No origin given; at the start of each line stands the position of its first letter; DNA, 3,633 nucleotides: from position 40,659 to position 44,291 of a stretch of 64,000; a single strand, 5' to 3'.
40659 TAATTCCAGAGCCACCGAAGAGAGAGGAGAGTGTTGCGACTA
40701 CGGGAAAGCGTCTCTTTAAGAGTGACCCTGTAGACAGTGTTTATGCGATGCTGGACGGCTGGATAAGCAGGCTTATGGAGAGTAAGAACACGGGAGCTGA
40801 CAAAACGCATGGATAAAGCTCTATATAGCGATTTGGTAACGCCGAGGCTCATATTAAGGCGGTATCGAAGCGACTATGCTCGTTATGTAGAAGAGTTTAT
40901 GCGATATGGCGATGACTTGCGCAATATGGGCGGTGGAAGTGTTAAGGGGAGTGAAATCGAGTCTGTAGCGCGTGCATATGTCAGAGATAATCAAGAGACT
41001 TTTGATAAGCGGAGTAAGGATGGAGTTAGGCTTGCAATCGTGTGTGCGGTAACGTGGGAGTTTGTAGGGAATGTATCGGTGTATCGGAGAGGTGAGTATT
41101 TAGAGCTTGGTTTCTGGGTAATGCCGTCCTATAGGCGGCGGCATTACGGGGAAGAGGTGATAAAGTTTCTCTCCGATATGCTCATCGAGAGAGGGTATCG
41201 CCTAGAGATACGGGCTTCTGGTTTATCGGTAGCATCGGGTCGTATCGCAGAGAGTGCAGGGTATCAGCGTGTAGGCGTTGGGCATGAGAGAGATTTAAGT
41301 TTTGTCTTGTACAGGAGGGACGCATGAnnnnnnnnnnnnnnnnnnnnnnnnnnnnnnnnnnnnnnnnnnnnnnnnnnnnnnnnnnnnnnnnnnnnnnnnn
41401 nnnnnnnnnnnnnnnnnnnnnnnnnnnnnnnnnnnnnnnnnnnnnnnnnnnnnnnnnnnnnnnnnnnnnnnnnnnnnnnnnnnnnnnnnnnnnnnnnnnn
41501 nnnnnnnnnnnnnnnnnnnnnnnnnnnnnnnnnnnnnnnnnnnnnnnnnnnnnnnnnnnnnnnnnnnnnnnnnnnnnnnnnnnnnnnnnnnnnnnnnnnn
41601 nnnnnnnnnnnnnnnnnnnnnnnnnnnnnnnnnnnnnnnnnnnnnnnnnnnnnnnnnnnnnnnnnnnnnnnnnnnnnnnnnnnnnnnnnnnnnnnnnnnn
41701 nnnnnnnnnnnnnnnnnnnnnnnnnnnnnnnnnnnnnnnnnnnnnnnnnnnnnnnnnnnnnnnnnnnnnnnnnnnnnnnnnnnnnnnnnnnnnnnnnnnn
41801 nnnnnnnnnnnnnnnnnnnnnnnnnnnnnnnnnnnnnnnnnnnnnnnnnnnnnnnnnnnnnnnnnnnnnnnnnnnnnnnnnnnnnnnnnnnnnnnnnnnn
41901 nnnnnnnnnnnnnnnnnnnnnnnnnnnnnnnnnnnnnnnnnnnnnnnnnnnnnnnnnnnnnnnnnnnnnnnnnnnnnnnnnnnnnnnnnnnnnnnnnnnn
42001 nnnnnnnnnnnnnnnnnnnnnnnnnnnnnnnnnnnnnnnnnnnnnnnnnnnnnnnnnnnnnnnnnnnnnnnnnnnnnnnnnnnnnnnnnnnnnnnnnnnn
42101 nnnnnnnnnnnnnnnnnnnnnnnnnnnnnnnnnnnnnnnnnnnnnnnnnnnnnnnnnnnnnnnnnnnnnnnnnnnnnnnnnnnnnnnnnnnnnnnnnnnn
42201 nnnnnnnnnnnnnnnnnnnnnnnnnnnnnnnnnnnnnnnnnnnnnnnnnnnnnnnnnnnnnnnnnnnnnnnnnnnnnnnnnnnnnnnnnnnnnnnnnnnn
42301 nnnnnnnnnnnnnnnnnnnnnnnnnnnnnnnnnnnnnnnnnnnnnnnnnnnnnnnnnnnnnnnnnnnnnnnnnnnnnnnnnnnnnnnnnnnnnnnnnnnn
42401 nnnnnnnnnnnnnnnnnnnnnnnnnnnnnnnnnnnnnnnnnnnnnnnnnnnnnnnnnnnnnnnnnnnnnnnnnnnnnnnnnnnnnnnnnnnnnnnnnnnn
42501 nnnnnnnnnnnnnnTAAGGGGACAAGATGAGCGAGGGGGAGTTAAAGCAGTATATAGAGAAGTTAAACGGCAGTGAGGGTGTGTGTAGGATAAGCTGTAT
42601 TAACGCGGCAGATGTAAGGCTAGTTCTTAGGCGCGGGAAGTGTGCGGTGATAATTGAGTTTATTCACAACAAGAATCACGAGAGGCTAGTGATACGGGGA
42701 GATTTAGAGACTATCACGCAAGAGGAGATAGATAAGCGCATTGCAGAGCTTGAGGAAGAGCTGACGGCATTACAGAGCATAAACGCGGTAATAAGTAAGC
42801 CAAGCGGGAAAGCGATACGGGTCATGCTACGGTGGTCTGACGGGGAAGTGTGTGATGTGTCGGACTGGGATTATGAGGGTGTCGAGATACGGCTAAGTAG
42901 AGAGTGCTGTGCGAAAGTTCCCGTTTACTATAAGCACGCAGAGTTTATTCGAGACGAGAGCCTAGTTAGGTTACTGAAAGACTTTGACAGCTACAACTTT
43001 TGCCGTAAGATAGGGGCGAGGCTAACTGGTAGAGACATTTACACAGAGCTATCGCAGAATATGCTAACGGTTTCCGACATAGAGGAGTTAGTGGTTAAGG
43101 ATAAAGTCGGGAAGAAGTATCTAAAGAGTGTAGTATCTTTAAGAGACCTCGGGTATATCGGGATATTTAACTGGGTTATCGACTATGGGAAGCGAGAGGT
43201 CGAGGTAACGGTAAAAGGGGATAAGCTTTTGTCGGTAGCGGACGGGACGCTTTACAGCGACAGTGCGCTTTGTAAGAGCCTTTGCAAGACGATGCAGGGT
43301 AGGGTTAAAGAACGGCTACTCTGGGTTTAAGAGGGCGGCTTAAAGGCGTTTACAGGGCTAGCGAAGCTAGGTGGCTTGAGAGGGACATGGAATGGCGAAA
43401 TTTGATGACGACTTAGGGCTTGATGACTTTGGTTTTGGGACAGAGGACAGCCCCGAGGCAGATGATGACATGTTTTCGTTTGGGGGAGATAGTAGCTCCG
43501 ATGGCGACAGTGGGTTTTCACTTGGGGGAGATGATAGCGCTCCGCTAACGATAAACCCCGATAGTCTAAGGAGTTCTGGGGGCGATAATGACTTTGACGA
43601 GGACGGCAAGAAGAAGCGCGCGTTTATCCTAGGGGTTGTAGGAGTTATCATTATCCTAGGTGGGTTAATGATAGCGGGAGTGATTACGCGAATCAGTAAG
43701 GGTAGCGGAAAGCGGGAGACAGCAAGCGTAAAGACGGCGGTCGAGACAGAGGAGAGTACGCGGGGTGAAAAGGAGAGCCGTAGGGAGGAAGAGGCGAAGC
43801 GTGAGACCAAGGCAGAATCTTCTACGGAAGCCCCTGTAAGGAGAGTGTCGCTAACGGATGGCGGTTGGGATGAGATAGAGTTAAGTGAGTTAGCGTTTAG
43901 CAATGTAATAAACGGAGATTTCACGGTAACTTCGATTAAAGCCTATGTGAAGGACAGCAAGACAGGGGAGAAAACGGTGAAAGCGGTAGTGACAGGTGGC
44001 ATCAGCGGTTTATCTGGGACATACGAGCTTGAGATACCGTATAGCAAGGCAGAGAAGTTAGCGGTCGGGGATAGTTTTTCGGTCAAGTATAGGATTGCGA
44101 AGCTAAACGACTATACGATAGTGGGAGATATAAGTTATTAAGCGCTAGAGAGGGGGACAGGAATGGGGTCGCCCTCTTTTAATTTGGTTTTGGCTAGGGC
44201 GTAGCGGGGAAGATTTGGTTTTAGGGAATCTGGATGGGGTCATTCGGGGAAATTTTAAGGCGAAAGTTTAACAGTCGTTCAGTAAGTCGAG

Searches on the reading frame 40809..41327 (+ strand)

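Call 60: search_protein_families(library=pfam, proteins=[window:40809-41327:+], max_evalue=0.01)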
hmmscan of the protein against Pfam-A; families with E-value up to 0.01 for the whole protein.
window:40809-41327:+ (172 aa): 4 families
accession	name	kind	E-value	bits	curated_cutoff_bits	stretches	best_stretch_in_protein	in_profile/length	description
PF13302.13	Acetyltransf_3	-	7.9e-09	36.8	25.4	1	13-153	1-138/138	Acetyltransferase (GNAT) domain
PF00583.31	Acetyltransf_1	-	3e-05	24.7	20.7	1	75-132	34-95/116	Acetyltransferase (GNAT) family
PF13508.13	Acetyltransf_7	-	0.0015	19.3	27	1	84-135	13-66/84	Acetyltransferase (GNAT) domain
PF13673.13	Acetyltransf_10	-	0.0026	18.1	23.6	1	56-156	15-111/128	Acetyltransferase (GNAT) domain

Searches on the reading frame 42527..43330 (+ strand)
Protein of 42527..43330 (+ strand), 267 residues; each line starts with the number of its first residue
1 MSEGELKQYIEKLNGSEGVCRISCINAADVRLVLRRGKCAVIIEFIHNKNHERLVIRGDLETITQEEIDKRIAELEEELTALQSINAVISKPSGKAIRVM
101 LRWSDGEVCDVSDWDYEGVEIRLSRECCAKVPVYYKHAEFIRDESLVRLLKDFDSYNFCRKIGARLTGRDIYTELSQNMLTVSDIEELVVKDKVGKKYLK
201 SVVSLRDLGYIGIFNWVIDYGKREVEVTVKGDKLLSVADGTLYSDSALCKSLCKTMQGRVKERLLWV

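Call 60: search_protein_families(library=pfam, proteins=[window:42527-43330:+], max_evalue=0.01)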
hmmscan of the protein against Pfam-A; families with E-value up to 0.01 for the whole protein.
window:42527-43330:+ (267 aa): 1 family
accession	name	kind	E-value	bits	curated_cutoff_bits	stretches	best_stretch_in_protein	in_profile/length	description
PF06698.16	DUF1192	-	0.00051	20.5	25.5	1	53-80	10-37/58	Protein of unknown function (DUF1192)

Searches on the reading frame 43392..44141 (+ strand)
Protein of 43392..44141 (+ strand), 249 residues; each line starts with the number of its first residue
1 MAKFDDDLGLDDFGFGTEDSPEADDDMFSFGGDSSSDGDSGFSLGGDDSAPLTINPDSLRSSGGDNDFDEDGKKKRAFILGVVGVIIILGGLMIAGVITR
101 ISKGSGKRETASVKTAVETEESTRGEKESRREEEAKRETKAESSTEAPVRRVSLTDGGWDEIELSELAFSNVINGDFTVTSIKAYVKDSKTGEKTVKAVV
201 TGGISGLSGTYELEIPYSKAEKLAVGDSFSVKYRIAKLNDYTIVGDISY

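Call 60: search_protein_families(library=pfam, proteins=[window:43392-44141:+], max_evalue=0.01)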
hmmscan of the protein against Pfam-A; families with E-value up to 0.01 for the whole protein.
window:43392-44141:+ (249 aa): 1 family
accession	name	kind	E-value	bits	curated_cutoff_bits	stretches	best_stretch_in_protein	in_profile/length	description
PF16118.10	DUF4834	-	0.0052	18.1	27.8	1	84-145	11-73/99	Domain of unknown function (DUF4834)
